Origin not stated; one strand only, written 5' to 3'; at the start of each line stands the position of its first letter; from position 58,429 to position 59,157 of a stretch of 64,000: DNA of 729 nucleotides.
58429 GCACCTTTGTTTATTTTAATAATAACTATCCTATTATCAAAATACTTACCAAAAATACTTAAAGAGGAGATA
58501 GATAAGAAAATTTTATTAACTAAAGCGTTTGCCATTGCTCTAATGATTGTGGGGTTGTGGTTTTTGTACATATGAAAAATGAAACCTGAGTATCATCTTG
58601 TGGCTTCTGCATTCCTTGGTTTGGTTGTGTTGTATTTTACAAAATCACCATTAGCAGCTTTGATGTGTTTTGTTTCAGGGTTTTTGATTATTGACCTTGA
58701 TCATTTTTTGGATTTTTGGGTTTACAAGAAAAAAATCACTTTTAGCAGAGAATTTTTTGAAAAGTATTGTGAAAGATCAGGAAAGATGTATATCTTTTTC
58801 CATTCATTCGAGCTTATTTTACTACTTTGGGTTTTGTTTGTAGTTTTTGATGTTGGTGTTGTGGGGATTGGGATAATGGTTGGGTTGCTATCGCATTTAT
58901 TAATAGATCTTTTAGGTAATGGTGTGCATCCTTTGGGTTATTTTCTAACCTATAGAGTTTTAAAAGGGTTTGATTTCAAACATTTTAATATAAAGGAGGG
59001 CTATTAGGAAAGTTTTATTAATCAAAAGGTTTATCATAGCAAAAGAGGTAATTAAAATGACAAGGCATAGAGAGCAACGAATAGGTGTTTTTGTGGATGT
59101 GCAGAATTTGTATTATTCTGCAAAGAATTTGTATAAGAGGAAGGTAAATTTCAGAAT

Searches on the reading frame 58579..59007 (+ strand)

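Call 66: search_protein_families(library=pfam, proteins=[window:58579-59007:+], max_evalue=0.001)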
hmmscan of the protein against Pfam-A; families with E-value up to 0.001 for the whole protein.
window:58579-59007:+ (142 aa): 1 family
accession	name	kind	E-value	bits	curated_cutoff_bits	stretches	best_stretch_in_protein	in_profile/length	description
PF04307.19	YdjM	-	1.3e-05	25.2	29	1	1-113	1-109/176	YdjM inner membrane protein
